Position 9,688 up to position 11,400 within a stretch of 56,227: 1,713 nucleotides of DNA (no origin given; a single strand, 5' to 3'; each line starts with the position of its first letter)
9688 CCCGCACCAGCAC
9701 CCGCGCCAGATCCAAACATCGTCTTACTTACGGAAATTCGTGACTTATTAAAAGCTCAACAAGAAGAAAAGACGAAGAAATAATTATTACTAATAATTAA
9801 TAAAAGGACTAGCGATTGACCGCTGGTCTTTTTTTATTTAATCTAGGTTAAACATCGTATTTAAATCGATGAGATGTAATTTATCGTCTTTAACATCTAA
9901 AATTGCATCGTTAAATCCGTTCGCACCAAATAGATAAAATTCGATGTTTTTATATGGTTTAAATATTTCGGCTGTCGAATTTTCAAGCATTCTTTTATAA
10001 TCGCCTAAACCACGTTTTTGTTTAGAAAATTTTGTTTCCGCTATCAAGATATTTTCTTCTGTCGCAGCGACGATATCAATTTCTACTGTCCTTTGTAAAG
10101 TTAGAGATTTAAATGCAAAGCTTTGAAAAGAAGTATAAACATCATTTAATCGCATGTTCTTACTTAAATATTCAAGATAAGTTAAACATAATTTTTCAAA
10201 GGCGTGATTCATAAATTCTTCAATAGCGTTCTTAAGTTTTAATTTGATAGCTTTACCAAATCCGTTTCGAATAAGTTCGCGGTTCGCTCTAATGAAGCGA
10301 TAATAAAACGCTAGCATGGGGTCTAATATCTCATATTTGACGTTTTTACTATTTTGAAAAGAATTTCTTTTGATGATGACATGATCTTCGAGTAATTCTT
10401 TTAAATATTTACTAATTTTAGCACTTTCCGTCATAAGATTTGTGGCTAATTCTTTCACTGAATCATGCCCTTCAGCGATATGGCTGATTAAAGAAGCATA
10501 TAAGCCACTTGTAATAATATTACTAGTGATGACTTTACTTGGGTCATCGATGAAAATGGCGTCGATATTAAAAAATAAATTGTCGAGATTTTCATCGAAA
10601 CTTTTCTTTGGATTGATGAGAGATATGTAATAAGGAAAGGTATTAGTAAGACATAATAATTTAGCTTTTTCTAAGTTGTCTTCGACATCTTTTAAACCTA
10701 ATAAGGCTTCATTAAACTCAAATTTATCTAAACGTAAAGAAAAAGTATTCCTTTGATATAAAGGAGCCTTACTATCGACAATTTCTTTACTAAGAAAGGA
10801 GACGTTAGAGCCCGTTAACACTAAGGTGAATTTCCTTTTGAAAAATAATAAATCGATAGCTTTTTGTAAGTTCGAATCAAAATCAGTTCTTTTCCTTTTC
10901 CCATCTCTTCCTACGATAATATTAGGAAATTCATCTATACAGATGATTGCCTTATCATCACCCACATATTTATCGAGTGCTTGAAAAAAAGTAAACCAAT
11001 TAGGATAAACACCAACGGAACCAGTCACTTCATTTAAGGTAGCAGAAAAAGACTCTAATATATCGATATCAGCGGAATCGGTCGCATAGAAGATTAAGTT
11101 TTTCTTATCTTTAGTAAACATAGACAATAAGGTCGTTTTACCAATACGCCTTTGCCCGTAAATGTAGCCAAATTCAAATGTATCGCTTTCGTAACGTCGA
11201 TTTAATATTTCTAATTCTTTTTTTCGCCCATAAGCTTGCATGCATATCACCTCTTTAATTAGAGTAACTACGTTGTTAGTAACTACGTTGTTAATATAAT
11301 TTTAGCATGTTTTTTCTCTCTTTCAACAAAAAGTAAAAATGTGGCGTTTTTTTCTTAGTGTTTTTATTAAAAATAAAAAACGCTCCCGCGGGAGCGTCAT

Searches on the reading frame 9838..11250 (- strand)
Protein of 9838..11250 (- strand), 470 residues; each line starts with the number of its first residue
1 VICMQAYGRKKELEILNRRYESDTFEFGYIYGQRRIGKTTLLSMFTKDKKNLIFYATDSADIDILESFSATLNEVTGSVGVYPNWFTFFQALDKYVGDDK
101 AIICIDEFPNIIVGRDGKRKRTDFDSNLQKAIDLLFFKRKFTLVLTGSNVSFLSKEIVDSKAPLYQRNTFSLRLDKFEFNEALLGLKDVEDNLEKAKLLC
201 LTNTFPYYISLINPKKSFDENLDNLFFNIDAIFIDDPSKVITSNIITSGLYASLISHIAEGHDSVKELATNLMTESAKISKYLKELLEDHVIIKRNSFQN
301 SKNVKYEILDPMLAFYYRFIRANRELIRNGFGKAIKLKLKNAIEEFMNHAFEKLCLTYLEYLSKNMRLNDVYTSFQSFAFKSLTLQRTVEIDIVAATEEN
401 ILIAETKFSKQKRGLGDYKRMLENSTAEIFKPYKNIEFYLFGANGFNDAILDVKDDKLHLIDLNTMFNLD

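Call 31: search_protein_families(library=pfam, proteins=[window:9838-11250:-], max_evalue=0.00001)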
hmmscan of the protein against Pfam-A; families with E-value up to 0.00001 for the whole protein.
window:9838-11250:- (470 aa): 3 families
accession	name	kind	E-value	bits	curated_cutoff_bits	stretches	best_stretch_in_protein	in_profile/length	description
PF01637.24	ATPase_2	-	1.3e-14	55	33.2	1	9-183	4-188/225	ATPase domain predominantly from Archaea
PF03008.20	DUF234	-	1e-11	45.5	22.5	1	316-411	1-92/100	Archaea bacterial proteins of unknown function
PF13173.12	AAA_14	-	1.1e-09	38.8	27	1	29-164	6-114/129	AAA domain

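Call 68: search_protein_families(library=padloc, proteins=[window:9838-11250:-], max_evalue=0.001)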
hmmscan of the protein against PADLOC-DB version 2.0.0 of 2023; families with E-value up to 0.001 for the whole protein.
window:9838-11250:- (470 aa): 4 families
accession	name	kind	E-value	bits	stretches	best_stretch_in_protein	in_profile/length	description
PDLC04984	PDC-S27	-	8.7e-52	174.5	1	7-415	5-419/474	-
PDLC04985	PDC-S27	-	2.4e-26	90.7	1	5-420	5-423/484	-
PDLC04787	PDC-S01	-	8.9e-08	29.4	0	129-299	108-279/412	-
PDLC04789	PDC-S01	-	4.5e-07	27.2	0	28-66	20-60/375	-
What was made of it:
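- The gene at 9838-11250 matches PDC-S27 (8.7e-52) (call 68).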
